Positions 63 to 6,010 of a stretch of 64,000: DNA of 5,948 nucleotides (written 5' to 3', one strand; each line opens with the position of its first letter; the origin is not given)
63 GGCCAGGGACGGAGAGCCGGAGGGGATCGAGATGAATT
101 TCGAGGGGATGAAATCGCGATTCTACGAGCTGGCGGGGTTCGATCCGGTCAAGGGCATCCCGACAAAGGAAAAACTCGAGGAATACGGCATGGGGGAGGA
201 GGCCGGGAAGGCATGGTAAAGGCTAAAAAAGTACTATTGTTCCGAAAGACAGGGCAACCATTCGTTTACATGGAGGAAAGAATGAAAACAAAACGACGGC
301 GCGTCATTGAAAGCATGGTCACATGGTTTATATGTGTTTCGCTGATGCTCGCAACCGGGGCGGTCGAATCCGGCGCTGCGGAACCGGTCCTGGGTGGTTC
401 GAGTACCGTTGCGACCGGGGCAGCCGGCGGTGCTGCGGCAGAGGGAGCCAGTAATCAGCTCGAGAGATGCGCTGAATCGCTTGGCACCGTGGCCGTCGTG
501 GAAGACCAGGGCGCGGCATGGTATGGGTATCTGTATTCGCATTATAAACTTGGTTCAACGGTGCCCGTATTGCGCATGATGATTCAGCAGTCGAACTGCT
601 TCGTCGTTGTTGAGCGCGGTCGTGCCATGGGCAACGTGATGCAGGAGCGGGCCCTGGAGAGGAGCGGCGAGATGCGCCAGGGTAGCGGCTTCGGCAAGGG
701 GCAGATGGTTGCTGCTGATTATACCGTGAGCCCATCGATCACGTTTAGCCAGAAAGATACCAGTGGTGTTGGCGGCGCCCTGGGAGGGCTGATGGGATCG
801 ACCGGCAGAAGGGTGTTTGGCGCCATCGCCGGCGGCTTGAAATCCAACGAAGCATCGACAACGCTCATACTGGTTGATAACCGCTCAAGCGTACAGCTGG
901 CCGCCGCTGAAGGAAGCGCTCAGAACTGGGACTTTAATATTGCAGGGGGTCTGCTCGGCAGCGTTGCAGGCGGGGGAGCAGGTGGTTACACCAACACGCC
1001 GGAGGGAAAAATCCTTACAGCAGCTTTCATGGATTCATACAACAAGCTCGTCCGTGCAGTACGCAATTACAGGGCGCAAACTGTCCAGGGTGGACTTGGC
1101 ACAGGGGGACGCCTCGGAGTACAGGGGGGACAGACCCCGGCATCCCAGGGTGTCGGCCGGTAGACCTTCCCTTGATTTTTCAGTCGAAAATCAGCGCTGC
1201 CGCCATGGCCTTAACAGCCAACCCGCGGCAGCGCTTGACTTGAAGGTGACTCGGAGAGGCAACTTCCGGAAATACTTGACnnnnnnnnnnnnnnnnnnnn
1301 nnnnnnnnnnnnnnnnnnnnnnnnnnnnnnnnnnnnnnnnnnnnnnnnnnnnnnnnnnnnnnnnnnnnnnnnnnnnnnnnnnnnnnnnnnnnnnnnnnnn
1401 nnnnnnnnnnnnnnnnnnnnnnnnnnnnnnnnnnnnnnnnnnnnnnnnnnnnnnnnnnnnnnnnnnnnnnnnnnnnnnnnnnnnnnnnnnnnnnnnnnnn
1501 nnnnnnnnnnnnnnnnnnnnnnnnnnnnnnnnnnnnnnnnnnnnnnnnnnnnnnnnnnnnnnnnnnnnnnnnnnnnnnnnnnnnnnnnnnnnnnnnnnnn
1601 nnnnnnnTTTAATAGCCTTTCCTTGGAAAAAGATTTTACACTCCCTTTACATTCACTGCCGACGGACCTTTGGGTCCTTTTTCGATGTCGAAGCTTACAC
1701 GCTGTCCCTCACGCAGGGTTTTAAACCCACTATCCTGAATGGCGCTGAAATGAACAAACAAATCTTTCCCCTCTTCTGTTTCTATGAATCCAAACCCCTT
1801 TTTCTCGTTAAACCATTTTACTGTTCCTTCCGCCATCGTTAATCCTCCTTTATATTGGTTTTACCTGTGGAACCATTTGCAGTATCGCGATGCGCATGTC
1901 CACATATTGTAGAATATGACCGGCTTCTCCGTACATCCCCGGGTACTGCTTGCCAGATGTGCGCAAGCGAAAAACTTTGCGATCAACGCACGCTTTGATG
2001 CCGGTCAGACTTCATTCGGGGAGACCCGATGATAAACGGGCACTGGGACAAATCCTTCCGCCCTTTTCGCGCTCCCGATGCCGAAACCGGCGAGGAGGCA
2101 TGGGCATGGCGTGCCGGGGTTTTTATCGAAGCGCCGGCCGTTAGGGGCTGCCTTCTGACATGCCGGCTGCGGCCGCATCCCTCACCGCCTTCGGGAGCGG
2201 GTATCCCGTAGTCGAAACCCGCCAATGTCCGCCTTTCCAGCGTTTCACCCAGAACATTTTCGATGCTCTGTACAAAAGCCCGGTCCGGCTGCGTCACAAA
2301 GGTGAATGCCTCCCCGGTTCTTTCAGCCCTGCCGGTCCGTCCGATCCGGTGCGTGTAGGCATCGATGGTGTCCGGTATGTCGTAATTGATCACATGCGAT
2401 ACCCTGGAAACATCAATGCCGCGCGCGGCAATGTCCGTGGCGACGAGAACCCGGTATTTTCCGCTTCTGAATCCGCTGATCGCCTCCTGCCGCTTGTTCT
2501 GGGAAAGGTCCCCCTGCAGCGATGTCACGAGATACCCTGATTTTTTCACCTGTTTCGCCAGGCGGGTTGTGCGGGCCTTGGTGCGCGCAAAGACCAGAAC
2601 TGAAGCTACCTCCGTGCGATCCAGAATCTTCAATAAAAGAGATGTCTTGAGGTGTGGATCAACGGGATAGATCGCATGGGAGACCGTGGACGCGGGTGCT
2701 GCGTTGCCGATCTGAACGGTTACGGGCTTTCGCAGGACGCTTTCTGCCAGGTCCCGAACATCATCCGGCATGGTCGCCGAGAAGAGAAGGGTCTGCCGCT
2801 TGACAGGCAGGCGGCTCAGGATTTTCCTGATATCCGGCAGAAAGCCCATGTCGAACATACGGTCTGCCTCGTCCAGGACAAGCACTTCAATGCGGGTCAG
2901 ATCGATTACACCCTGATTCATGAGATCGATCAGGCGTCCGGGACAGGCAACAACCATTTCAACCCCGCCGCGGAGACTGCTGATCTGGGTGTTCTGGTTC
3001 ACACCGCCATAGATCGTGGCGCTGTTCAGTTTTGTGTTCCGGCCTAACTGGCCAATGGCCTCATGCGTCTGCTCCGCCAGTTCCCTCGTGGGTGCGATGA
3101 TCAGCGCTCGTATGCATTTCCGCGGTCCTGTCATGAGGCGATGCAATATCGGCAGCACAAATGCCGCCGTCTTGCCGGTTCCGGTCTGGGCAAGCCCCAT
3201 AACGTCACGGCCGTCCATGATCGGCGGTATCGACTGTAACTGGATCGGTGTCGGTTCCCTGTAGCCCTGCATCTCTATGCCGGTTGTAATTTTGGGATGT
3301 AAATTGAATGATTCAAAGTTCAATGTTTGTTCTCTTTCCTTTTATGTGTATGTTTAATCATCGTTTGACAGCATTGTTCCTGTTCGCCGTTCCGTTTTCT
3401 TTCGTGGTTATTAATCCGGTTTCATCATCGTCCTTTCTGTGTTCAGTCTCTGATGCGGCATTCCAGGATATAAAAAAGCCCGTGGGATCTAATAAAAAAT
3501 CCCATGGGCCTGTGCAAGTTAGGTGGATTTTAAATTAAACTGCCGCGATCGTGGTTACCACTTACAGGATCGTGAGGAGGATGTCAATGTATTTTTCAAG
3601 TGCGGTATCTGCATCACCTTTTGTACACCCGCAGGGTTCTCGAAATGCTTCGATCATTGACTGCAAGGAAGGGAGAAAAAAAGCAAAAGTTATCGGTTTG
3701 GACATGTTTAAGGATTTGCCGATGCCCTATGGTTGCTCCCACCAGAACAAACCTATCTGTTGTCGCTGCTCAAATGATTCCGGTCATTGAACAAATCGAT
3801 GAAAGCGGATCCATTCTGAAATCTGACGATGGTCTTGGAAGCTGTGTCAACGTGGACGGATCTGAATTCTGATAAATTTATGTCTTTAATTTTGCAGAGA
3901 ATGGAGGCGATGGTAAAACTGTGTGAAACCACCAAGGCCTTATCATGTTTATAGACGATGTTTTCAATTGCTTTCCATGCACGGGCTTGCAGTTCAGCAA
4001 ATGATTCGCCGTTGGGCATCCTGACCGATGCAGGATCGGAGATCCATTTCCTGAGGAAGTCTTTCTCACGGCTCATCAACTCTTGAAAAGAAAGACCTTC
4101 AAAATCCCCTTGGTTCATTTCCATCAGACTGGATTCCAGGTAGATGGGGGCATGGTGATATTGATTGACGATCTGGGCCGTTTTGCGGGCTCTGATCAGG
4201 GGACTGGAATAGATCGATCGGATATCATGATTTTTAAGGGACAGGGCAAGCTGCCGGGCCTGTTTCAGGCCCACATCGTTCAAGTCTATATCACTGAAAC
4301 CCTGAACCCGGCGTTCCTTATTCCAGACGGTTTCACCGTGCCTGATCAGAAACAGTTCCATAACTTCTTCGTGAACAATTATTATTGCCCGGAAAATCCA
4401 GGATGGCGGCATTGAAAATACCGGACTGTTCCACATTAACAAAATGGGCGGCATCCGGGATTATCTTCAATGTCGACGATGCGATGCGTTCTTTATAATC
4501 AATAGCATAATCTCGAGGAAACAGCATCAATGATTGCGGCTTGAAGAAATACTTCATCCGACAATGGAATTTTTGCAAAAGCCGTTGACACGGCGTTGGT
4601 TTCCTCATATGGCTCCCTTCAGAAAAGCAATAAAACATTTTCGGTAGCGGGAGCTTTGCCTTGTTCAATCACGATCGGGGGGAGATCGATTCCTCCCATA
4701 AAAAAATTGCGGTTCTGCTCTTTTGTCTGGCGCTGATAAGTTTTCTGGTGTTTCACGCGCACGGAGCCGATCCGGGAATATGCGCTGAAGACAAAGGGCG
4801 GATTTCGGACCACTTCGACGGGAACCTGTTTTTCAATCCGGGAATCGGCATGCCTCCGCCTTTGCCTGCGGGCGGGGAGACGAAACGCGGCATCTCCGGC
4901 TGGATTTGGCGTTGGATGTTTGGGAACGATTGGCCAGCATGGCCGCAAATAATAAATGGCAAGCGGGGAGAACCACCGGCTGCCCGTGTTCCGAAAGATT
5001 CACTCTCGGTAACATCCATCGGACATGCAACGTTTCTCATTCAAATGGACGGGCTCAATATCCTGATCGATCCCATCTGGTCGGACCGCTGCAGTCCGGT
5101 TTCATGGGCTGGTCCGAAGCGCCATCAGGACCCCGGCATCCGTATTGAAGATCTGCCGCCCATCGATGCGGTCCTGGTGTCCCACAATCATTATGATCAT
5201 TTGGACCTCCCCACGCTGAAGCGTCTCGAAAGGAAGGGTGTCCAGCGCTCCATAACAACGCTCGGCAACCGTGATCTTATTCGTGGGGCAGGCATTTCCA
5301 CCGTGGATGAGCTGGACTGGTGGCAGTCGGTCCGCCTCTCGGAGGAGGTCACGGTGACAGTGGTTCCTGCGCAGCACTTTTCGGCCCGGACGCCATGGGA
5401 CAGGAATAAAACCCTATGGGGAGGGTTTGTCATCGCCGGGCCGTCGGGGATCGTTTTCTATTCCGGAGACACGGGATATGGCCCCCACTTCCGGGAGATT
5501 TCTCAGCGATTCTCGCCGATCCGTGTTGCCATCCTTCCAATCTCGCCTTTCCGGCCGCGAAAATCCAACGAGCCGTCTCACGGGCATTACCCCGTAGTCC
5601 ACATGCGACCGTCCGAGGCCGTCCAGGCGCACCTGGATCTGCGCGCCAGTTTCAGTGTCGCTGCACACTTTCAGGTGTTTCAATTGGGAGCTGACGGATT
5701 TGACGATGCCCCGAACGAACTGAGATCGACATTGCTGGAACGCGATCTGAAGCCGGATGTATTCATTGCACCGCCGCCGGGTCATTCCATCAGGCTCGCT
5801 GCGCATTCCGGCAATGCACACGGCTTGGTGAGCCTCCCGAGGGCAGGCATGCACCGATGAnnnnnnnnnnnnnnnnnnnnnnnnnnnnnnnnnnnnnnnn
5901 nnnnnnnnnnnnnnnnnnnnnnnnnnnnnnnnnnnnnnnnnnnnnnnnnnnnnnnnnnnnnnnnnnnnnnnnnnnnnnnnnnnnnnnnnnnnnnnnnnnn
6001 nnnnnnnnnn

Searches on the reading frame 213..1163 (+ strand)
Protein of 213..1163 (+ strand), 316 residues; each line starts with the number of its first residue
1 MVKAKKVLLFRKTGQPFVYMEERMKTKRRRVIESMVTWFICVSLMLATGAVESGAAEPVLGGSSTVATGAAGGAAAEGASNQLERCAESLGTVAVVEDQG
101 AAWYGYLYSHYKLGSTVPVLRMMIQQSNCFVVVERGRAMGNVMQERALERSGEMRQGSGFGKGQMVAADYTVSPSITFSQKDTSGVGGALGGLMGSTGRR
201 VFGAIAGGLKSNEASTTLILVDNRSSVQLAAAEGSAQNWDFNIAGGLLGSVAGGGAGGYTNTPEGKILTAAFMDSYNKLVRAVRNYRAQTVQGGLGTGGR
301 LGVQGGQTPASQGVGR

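Call 11: search_protein_families(library=pfam, max_evalue=0.01, proteins=[window:213-1163:+])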
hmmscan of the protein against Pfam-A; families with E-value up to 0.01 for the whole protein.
window:213-1163:+ (316 aa): 2 families
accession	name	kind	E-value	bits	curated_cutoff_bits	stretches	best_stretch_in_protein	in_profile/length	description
PF03783.19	CsgG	-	3.3e-09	36.8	20.8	1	120-285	44-203/210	Curli production assembly/transport component CsgG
PF13036.11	LpoB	-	0.0079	16.5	22.3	0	121-181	55-115/147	Peptidoglycan-synthase activator LpoB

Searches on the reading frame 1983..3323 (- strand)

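Call 11: search_protein_families(library=pfam, max_evalue=0.01, proteins=[window:1983-3323:-])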
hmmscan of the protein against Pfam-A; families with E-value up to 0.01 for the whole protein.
window:1983-3323:- (446 aa): 3 families
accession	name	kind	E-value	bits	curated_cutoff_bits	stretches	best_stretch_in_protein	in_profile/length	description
PF00270.35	DEAD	-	1.2e-50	172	26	1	25-191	1-166/167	DEAD/DEAH box helicase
PF00271.37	Helicase_C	-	1.3e-32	112.8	23.5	1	226-333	2-109/110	Helicase conserved C-terminal domain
PF04851.21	ResIII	-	1.6e-08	35.1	22.5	1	45-186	30-163/164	Type III restriction enzyme, res subunit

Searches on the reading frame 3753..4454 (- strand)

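Call 11: search_protein_families(library=pfam, max_evalue=0.01, proteins=[window:3753-4454:-])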
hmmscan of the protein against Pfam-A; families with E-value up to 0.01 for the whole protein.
window:3753-4454:- (233 aa): 1 family
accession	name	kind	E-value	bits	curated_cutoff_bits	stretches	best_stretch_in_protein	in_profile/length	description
PF00300.27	His_Phos_1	-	7.2e-59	199.2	21.7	1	34-224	1-193/194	Histidine phosphatase superfamily (branch 1)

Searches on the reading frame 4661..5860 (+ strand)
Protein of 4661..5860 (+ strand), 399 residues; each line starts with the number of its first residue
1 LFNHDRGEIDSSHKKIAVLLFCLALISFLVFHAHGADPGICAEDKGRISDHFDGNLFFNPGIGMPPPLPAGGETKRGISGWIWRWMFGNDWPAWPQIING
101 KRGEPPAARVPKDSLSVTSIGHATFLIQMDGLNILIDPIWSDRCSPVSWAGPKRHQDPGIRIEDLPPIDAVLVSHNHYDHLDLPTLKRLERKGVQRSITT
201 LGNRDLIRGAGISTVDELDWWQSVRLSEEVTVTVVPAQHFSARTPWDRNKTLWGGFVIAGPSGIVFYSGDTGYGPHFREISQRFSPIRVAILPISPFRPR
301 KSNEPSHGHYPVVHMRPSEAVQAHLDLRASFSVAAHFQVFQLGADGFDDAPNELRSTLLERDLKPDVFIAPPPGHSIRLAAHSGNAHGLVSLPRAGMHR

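Call 11: search_protein_families(library=pfam, max_evalue=0.01, proteins=[window:4661-5860:+])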
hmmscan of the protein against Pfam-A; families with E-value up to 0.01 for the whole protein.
window:4661-5860:+ (399 aa): 3 families
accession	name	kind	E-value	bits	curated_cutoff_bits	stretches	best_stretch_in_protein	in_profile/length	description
PF12706.13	Lactamase_B_2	-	3.9e-40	138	27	1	133-337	2-200/200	Beta-lactamase superfamily domain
PF13483.12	Lactamase_B_3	-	1.9e-14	54.4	24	1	117-295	2-134/160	Beta-lactamase superfamily domain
PF00753.33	Lactamase_B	-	0.0011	19.4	22.7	1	123-180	7-56/196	Metallo-beta-lactamase superfamily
